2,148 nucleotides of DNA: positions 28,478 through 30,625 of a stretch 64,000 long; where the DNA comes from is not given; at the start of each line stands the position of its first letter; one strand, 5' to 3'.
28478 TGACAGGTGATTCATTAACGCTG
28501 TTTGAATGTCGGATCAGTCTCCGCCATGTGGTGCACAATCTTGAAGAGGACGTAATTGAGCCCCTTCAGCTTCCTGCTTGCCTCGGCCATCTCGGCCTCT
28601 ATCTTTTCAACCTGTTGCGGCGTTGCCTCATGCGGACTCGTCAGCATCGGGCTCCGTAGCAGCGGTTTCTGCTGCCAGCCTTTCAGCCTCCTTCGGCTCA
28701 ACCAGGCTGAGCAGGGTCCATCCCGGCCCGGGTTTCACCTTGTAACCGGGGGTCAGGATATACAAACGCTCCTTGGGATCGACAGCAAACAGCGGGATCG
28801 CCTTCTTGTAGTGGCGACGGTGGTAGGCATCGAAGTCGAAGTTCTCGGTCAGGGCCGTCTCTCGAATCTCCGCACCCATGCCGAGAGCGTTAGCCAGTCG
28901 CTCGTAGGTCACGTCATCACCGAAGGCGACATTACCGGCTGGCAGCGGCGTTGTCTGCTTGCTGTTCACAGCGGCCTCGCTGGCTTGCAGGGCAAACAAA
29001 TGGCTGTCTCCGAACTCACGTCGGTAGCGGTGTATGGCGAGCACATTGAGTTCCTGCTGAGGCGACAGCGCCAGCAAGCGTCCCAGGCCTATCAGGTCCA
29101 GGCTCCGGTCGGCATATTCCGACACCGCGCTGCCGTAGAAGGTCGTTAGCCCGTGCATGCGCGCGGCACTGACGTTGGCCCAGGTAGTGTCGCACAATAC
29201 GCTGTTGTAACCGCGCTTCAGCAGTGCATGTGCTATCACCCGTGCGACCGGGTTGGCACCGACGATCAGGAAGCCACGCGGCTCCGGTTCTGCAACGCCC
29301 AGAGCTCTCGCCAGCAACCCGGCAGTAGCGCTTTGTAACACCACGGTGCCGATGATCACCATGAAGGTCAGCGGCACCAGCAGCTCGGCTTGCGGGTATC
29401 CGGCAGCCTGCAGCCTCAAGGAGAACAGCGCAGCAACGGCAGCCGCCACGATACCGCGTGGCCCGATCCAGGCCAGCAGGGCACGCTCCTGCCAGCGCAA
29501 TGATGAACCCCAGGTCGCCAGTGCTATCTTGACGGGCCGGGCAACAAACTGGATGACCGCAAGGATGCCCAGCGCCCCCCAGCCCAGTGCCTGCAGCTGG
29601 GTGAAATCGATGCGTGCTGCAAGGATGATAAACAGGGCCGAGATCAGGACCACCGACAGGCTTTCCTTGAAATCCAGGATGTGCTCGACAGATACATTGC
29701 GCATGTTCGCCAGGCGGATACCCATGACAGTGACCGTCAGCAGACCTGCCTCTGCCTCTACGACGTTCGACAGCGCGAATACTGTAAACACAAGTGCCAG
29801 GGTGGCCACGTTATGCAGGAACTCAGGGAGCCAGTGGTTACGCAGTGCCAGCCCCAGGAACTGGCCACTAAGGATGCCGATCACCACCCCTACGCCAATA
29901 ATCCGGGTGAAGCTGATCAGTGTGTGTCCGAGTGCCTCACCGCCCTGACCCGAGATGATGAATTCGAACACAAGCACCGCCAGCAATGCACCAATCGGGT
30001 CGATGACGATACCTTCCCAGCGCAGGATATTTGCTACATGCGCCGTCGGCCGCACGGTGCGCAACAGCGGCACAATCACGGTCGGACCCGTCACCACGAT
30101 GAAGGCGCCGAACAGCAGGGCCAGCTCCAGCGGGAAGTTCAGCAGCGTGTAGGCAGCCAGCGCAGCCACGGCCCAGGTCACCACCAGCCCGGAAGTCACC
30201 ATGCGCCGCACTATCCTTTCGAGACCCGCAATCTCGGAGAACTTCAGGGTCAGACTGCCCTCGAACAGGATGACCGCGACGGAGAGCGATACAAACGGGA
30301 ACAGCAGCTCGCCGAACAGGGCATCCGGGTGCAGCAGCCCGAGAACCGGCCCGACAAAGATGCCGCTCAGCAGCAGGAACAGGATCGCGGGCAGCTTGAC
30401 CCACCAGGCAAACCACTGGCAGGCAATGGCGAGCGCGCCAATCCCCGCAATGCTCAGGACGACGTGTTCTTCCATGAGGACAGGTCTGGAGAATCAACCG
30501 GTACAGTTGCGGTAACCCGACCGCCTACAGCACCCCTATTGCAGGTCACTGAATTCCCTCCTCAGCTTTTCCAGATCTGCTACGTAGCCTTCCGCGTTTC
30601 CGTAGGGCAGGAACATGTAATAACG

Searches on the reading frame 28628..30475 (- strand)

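Call 67: search_protein_families(library=pfam, proteins=[window:28628-30475:-], max_evalue=0.00001)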
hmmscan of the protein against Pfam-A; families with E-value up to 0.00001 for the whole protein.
window:28628-30475:- (615 aa): 1 family
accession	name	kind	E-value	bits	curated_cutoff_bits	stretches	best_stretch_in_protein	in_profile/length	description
PF00999.27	Na_H_Exchanger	-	3.1e-35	122.2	26.2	1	16-388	4-372/375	Sodium/hydrogen exchanger, transmembrane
